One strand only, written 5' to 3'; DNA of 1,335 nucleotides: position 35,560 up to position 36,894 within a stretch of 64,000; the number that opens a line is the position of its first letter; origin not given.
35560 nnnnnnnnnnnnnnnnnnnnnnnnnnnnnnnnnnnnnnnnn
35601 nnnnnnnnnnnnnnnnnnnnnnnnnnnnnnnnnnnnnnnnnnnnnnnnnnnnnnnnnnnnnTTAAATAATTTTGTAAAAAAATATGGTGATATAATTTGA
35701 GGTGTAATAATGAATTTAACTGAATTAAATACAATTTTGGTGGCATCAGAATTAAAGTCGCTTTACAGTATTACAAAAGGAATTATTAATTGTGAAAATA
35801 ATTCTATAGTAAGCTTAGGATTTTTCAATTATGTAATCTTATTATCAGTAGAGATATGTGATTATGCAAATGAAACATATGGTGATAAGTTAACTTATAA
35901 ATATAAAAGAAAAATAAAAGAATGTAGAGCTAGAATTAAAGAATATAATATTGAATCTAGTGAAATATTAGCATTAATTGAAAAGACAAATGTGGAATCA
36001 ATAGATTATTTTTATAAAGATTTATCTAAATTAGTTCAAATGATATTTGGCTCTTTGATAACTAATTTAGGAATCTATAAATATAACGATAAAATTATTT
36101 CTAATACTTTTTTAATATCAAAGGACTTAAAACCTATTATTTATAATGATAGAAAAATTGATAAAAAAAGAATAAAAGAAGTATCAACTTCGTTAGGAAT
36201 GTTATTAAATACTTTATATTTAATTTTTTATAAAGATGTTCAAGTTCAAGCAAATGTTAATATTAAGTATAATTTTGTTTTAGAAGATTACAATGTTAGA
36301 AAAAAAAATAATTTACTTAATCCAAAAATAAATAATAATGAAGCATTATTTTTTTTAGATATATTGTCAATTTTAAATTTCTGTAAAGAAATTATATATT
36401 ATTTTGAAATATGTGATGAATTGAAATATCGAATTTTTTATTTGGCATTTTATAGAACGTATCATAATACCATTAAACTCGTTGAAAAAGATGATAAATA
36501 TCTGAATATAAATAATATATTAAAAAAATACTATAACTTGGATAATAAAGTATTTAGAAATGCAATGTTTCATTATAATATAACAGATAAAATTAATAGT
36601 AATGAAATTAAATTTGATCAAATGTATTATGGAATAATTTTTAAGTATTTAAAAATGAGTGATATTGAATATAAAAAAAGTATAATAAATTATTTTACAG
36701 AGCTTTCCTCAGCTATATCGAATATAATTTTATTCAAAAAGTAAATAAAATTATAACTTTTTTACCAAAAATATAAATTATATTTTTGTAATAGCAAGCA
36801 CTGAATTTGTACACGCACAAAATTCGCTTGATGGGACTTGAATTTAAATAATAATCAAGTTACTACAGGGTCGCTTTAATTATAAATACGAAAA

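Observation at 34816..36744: Candidate undescribed two-gene module: 2-TM membrane protein + HEPN (Rx4H) protein inside a repeat-flanked cassette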

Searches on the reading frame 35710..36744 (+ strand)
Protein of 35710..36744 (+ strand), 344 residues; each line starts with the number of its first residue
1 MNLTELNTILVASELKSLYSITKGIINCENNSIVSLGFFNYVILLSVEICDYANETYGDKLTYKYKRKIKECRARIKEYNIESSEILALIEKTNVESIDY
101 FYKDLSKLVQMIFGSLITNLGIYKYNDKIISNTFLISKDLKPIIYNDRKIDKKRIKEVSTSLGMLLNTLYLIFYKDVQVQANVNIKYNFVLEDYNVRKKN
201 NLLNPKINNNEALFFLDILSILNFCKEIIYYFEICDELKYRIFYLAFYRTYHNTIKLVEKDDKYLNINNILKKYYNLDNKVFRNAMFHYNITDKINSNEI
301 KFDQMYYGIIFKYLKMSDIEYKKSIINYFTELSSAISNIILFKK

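Call 3: search_protein_families(library=pfam, proteins=[window:35710-36744:+], max_evalue=1)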
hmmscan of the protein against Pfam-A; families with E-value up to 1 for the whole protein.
window:35710-36744:+ (344 aa): 0 families

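Call 4: search_protein_families(library=padloc, proteins=[window:35710-36744:+], max_evalue=1)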
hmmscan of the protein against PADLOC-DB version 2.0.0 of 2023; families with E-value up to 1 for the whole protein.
window:35710-36744:+ (344 aa): 0 families

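Call 6: search_protein_families(library=ncbifam, proteins=[window:35710-36744:+], max_evalue=1)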
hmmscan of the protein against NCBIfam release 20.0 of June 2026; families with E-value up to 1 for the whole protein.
window:35710-36744:+ (344 aa): 0 families

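Call 7: search_protein_families(library=phrogs, proteins=[window:35710-36744:+], max_evalue=1)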
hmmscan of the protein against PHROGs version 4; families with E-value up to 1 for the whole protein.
window:35710-36744:+ (344 aa): 1 family
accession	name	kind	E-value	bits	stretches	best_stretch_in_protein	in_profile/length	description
phrog_12942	-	unknown function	0.095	13.5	1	251-287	153-190/197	-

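Call 10: find_homologous_proteins(query=window:35710-36744:+, max_evalue=0.01)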
Query window:35710-36744:+ (344 aa): 11 proteins with E <= 0.01 among 3586 candidates.
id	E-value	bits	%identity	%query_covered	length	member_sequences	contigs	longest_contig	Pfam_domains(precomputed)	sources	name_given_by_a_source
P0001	1.7e-211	720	100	100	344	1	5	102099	-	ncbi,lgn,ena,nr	ncbi:MAG: hypothetical protein IJ068_04615 [Bacilli bacterium]|nr:hypothetical protein [Bacilli bact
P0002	2.2e-104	368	56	99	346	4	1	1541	-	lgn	-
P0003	1.1e-100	356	54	100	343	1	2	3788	-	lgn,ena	-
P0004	3.0e-98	348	56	99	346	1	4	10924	-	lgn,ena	-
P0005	1.3e-95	339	55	99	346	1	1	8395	-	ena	-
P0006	4.9e-91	324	53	97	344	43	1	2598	-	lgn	-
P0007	1.9e-88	315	51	99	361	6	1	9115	-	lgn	-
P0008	2.1e-88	315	52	99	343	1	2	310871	-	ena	-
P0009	5.7e-88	314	48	99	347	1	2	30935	-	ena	-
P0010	1.5e-71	260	45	97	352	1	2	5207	-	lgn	-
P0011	2.2e-52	197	39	96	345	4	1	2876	-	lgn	-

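Call 18: search_solved_structures(query=A1, max_evalue=10)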
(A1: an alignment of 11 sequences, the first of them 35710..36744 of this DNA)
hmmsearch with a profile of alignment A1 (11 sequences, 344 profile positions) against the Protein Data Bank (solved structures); distinct sequences matched with E-value up to 10: 1.
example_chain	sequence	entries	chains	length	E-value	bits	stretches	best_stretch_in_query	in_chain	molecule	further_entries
3nf5_A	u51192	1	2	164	0.15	14.6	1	57-116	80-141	Nucleoporin NUP116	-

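Call 20: find_encoding_contigs(protein=P0008, flank=8000, max_places=3)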
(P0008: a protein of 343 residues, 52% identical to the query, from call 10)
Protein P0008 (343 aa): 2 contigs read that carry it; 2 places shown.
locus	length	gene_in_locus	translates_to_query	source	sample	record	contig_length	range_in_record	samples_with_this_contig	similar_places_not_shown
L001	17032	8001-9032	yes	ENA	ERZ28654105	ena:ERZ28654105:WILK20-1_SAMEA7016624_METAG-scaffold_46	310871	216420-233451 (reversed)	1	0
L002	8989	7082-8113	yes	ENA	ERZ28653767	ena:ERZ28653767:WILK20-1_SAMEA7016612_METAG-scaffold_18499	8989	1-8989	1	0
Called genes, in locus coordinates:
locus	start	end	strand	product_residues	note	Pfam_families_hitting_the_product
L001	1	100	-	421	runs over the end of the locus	PF22515:DUF6996, PF22518:DUF6997, PF23871:DUF7226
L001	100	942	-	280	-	PF02086:MethyltransfD12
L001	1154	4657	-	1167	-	PF07669:Eco57I, PF02384:N6_Mtase, PF12950:TaqI_C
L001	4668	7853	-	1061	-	PF09565:RE_NgoFVII (faint), PF13091:PLDc_2, PF00270:DEAD (faint), PF04851:ResIII (faint), PF00176:SNF2-rel_dom (weak), PF00271:Helicase_C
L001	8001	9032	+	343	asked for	-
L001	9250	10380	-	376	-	PF14281:PDDEXK_4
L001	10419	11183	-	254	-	PF11236:DUF3037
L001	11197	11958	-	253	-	PF20613:HipA_2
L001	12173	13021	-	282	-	-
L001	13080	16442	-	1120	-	-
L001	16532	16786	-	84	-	-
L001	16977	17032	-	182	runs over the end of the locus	PF00300:His_Phos_1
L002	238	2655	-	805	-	PF07669:Eco57I, PF02384:N6_Mtase, PF12950:TaqI_C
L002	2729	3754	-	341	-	-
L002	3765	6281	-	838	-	PF00270:DEAD (faint), PF04851:ResIII (faint), PF00176:SNF2-rel_dom (weak), PF00271:Helicase_C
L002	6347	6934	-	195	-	-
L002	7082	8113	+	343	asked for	-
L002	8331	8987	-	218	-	?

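Call 21: find_encoding_contigs(protein=P0009, flank=8000, max_places=3)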
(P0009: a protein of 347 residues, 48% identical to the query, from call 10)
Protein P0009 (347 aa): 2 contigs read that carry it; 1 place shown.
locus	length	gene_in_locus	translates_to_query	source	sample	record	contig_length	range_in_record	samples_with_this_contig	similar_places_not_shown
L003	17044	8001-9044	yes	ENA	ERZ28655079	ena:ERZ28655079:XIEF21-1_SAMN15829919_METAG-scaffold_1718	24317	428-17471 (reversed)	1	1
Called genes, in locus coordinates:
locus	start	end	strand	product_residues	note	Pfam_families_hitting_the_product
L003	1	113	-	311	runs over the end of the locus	PF05621:TniB (faint), PF20720:nSTAND3 (faint), PF00004:AAA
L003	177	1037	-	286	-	PF01545:Cation_efflux, PF16916:ZT_dimer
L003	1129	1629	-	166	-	PF18936:DUF5684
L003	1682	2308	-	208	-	PF01168:Ala_racemase_N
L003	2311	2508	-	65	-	PF24749:DUF7695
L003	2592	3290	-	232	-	-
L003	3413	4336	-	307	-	PF14088:DUF4268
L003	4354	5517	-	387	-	PF03235:GmrSD_N, PF01844:HNH (weak)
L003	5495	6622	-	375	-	PF13651:EcoRI_methylase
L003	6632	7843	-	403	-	PF13651:EcoRI_methylase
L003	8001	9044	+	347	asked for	-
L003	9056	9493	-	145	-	-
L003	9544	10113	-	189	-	-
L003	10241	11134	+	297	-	PF00126:HTH_1, PF03466:LysR_substrate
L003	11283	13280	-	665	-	PF17191:RecG_wedge, PF04851:ResIII, PF00270:DEAD, PF00271:Helicase_C, PF19833:RecG_dom3_C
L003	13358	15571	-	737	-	PF09479:Flg_new, PF18998:Flg_new_2 (faint), PF09479:Flg_new, PF03382:DUF285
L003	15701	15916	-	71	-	-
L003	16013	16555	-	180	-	PF00210:Ferritin (faint), PF02915:Rubrerythrin, PF21349:RUBY_RBDX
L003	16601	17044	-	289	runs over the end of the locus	?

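Call 25: predict_structure(alignment_id=A1)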
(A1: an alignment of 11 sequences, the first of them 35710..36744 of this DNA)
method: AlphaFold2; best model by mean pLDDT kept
length: 344 residues; sequences in the alignment: 11
mean_pLDDT: 80.1   pTM: 0.85
mean pLDDT of the five models: 80.1, 78.3, 74.6, 71.1, 66.3
residues with pLDDT >= 90: 94; 70-90: 173; 50-70: 62; < 50: 15
segments of 3 or more residues with pLDDT < 50: 108-119, 135-137
pLDDT, mean of each block of 10 residues (from residue 1): 85 91 79 76 90 86 85 68 78 68 54 40 83 60 69 79 89 72 69 65 83 88 92 90 93 86 90 94 87 80 75 91 96 95 76
secondary structure, 60 per line:
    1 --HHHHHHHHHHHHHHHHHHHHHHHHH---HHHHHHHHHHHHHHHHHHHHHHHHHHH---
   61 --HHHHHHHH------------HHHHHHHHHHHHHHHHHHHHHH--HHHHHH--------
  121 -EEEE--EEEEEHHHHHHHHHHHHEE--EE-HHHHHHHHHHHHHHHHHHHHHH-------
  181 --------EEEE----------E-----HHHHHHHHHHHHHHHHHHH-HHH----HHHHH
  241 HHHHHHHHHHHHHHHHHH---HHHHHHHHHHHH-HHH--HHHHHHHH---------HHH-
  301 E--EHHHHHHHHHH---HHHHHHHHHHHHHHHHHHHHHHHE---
elements in order: H3-27 H31-57 H63-70 H83-104 H107-112 E122-125 E128-132 H133-144 H152-173 E189-192 H209-227 H236-258 H262-273 H280-287 H305-314 H318-340

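Call 26: find_encoding_contigs(protein=P0004, flank=6000, max_places=4)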
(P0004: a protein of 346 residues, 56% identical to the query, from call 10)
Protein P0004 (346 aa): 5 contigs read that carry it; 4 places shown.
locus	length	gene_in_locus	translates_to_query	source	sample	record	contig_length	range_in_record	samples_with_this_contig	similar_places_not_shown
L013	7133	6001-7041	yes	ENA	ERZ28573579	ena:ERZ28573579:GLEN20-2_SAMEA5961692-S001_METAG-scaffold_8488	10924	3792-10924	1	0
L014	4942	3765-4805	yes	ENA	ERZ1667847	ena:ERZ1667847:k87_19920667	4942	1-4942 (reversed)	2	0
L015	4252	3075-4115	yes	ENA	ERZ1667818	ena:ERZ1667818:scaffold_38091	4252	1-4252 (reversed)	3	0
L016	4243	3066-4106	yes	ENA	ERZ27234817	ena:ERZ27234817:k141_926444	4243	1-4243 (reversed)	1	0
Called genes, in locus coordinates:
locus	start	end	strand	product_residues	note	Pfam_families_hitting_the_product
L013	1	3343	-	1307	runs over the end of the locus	PF02976:MutH, PF04545:Sigma70_r4 (weak)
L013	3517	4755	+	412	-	PF00145:DNA_methylase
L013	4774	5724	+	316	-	PF14355:Abi_C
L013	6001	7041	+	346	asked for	-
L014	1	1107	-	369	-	?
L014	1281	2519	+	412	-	PF00145:DNA_methylase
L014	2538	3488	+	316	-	PF14355:Abi_C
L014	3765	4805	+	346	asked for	-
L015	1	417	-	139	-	?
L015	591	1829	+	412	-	PF00145:DNA_methylase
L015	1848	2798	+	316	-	PF14355:Abi_C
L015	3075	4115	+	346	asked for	-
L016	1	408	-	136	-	?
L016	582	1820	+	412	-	PF00145:DNA_methylase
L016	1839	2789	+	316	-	PF14355:Abi_C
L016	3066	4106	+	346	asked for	-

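Call 27: find_encoding_contigs(protein=P0007, flank=6000, max_places=3)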
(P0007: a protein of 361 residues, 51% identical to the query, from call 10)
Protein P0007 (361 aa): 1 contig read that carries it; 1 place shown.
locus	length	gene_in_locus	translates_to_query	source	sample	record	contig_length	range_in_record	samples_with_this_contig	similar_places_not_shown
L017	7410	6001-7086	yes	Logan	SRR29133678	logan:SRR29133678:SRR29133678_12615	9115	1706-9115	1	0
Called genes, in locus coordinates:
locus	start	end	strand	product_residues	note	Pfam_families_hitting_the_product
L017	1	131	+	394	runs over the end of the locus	PF13477:Glyco_trans_4_2 (weak), PF13439:Glyco_transf_4, PF13579:Glyco_trans_4_4, PF00534:Glycos_transf_1, PF13692:Glyco_trans_1_4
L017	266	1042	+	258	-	PF06044:DpnI, PF17726:DpnI_C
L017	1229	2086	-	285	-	-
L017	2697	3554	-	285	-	-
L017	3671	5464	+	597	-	PF02384:N6_Mtase, PF20473:MmeI_Mtase, PF07669:Eco57I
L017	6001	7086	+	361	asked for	-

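Call 31: fold_search(model_id=the predicted structure, library=pdb)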
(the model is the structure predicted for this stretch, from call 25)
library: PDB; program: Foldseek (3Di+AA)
matches with E <= 10: 122; with E <= 0.001: 0
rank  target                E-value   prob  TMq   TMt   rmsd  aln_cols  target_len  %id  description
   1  6rko_A                2.0e-01  0.15  0.17  0.15  25.1       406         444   10  Cryo-EM structure of the E. coli cytochrome bd-I oxidase at 2.68 A resolution (released 2019-10-16)
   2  8ef5_M                9.6e-01  0.04  0.12  0.13  23.4       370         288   11  Fentanyl-bound mu-opioid receptor-Gi complex (released 2022-11-09)
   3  8jpp_R                1.0e+00  0.07  0.14  0.16  19.2       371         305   10  Cryo-EM structure of succinate receptor bound to succinate acid coupling MiniGsq (released 2024-05-22)
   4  7y24_E                1.4e+00  0.04  0.13  0.15  21.6       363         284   10  Cryo-EM structure of the octreotide-bound SSTR2-miniGo-scFv16 complex (released 2022-10-19)
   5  8xqi_B                1.4e+00  0.07  0.16  0.18  21.2       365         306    9  Cryo-EM structure of human dimeric Apelin receptor. (released 2025-01-22)
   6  7nkz_B                1.6e+00  0.08  0.19  0.19  20.1       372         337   11  Cryo-EM structure of the cytochrome bd oxidase from M. tuberculosis at 2.5 A resolution (released 2021-09-22)
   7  7wc7                  1.6e+00  0.06  0.16  0.15  25.3       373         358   10  Crystal structure of serotonin 2A receptor in complex with lisuride (released 2022-01-26)
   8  5unf_A                1.6e+00  0.06  0.16  0.14  19.1       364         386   11  XFEL structure of human angiotensin II type 2 receptor (Monoclinic form) in complex with compound 1 (N-benzyl-N-(2-eth (released 2017-04-05)
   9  9wsv_R                1.6e+00  0.05  0.15  0.16  22.6       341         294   12  Cryo-EM structure of DAMGO-muOR-arrestin-1-Fab30 complex (released 2025-11-26)
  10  8ejk_R                1.7e+00  0.04  0.14  0.16  21.7       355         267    8  Structure of FFAR1-Gq complex bound to TAK-875 in a lipid nanodisc (released 2023-05-24)
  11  7f1q_R                1.9e+00  0.02  0.10  0.10  22.4       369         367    7  Cryo-EM structure of the chemokine receptor CCR5 in complex with MIP-1a and Gi (released 2021-07-14)
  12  9ynh_X                2.1e+00  0.08  0.20  0.15  17.3       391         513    9  Full-length human cytoplasmic dynein-1 in phi-like state bound to dynactin-p150glued and LIS1 (released 2026-01-28)
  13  9fka_B                2.2e+00  0.05  0.17  0.17  18.0       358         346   11  Cryo-EM structure of the reduced cytochrome bd oxidase from M. tuberculosis (released 2025-02-12)
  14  7p5m_A                2.2e+00  0.01  0.08  0.08  34.8       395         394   10  Cryo-EM structure of human TTYH2 in lipid nanodiscs (released 2021-08-11)
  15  8k9k_R                2.4e+00  0.04  0.15  0.17  21.9       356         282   11  Full agonist-bound mu-type opioid receptor-G protein complex (released 2024-05-29)
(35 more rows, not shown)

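Call 32: search_protein_representatives(alignment_id=A1)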
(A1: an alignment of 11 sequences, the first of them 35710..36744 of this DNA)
Query: 11 sequences, 344 profile positions. Proteins with E-value up to 0.001 (for the whole library): 156; up to 1e-10: 56; up to 1e-30: 14. The best 150 are listed.
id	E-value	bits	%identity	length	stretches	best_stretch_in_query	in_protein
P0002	1.1e-161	554.4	-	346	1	1-344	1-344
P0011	2.1e-135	468.0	-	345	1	1-343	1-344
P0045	1.6e-130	451.9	-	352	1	3-343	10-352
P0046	5.4e-91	321.9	-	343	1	2-344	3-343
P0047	5.9e-79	282.4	-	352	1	2-343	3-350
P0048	1.9e-76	274.1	-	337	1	4-343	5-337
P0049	1.4e-69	251.5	-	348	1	3-342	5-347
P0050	4.5e-63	230.1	-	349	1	2-341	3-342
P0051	2.8e-57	211.0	-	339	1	2-343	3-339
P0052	3.4e-55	204.2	-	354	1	5-343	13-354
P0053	7.4e-54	199.8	-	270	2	2-174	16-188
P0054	7.8e-48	180.0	-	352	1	6-343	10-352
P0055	8.0e-38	147.1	-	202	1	3-204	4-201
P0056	3.3e-31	125.3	-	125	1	214-342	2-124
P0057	2.9e-29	118.9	-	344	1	3-343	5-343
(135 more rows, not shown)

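Call 35: search_protein_families(library=pfam, alignment_id=A3, max_evalue=0.1)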
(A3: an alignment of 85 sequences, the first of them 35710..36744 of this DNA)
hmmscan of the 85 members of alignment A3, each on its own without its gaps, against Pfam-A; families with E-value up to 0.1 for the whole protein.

A. member 1, window:35710-36744:+ (344 aa): 0 families

B. families by the number of members that match (of 85 scanned): 33 families (the first 25 are shown)
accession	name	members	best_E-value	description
PF04787.17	Pox_H7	1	0.0035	Late protein H7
PF23511.1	Microp_apicomplexa_7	1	0.0054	Apicomplexa microprotein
PF21991.1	capSnatchArena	1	0.0061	Cap-snatching endonuclease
PF16565.11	MIT_C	1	0.0096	Phospholipase D-like domain at C-terminus of MIT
PF24132.1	DUF7399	1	0.01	Family of unknown function (DUF7399)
PF03661.18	TMEM33_Pom33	1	0.011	Transmembrane protein 33/Nucleoporin POM33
PF19172.5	DUF5854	1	0.014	Family of unknown function (DUF5854)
PF03619.22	Solute_trans_a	1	0.015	Organic solute transporter Ostalpha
PF09307.15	MHC2-interact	1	0.015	CLIP, MHC2 interacting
PF14287.11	DUF4368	1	0.023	Domain of unknown function (DUF4368)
PF14356.11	DUF4403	1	0.023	Domain of unknown function (DUF4403)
PF16813.11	Cas_St_Csn2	1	0.023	CRISPR-associated protein Csn2 subfamily St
PF18947.5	HAMP_2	1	0.025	HAMP domain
PF05193.26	Peptidase_M16_C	1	0.029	Peptidase M16 inactive domain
PF13583.11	Reprolysin_4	1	0.029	Metallo-peptidase family M12B Reprolysin-like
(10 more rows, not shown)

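Call 36: search_protein_families(library=padloc, alignment_id=A3, max_evalue=0.1)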
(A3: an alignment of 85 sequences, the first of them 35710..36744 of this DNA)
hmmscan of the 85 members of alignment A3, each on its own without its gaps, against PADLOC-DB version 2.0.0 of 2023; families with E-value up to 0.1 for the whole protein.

A. member 1, window:35710-36744:+ (344 aa): 0 families

B. families by the number of members that match (of 85 scanned): 10 families
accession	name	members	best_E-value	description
PDLC01379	Csn2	1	0.0037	CAS-II-A; acquisition_associated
PDLC04435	PDC-M13A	1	0.0057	-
PDLC01661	Cas13Nterm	1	0.0077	Cas effector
PDLC05003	PDC-S35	1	0.0088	-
PDLC01875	CARF3--CARF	1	0.0098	-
PDLC00237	KwaB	1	0.01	DUF4868 domain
PDLC03687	HEase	1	0.018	homing endonuclease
PDLC01177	CorA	1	0.035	CorA-like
PDLC01612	Csm2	1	0.039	CAS-III-A; effector_SS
PDLC02071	Cas2_II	1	0.092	-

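Call 40: search_dna_similar(query=window:35710-36744:+, collection=plasmids, mode=protein, max_evalue=0.001)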
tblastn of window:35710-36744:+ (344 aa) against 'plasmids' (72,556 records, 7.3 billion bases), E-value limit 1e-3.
No match.

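Call 44: find_related_loci(query=A1, collection=genome_contigs, flank=6000)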
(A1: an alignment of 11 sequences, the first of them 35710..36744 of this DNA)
Query A1 (344 aa) in genome_contigs; peptide patterns used: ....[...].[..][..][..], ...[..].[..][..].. (x = any residue, [..] = any of these).
73 stretches matched a pattern, but none encodes a relative of the query by tblastn (E <= 1e-3).

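Call 62: fold_search(model_id=the predicted structure, library=viral)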
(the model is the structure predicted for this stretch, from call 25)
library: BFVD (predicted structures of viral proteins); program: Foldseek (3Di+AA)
matches with E <= 10: 69; with E <= 0.001: 0
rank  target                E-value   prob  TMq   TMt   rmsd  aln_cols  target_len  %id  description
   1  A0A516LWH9            3.5e-01  0.06  0.12  0.07  26.7       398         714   10  (no name in the UniProt tables at hand)
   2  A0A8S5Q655            8.4e-01  0.08  0.18  0.07  23.9       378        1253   11  Minor tail protein (Fragment) [Siphoviridae sp. ctShp28]
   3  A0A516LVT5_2          9.2e-01  0.04  0.12  0.05  24.7       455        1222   10  (no name in the UniProt tables at hand)
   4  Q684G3                1.1e+00  0.05  0.13  0.14  22.4       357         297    9  (no name in the UniProt tables at hand)
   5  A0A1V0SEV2            1.8e+00  0.03  0.14  0.13  22.1       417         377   11  MFS transporter [Hokovirus HKV1]
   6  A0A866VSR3            1.8e+00  0.02  0.12  0.08  27.6       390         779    9  G protein-coupled receptor-2 [Elephant endotheliotropic herpesvirus 3A]
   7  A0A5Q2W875            1.9e+00  0.02  0.11  0.05  25.2       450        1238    8  (no name in the UniProt tables at hand)
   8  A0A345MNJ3            1.9e+00  0.05  0.12  0.16  21.8       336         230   11  (no name in the UniProt tables at hand)
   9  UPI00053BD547         2.1e+00  0.02  0.12  0.10  24.5       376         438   12  (no name look-up for this kind of identifier)
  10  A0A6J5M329            2.1e+00  0.02  0.12  0.08  26.0       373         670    9  Uncharacterized protein [uncultured Caudovirales phage]
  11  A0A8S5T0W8            2.2e+00  0.04  0.17  0.13  22.4       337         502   15  Uncharacterized protein [Myoviridae sp. ctWb16]
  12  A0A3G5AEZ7            2.2e+00  0.02  0.12  0.10  23.6       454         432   10  Uncharacterized protein [Hyperionvirus sp.]
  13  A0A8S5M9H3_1          2.4e+00  0.03  0.12  0.06  25.8       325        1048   10  Uncharacterized protein [Siphoviridae sp. ctv4j104]
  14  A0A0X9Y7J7            2.5e+00  0.06  0.18  0.19  18.6       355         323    8  Membrane protein G74 [Vespertilionid gammaherpesvirus 1]
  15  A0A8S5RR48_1          2.8e+00  0.03  0.15  0.05  23.4       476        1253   10  RNA polymerase [Podoviridae sp. ctXdu7]
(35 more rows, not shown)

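Call 69: search_solved_structures(query=A3, max_evalue=10, show_alignments=3)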
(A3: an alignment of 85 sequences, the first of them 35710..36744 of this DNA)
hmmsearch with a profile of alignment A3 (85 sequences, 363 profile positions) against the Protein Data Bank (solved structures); distinct sequences matched with E-value up to 10: 0.

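Call 70: find_related_loci(query=A1, collection=viral_contigs, flank=6000)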
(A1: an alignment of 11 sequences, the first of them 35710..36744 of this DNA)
Query A1 (344 aa) in viral_contigs; peptide patterns used: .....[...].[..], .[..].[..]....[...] (x = any residue, [..] = any of these).
198 stretches matched a pattern, but none encodes a relative of the query by tblastn (E <= 1e-3).
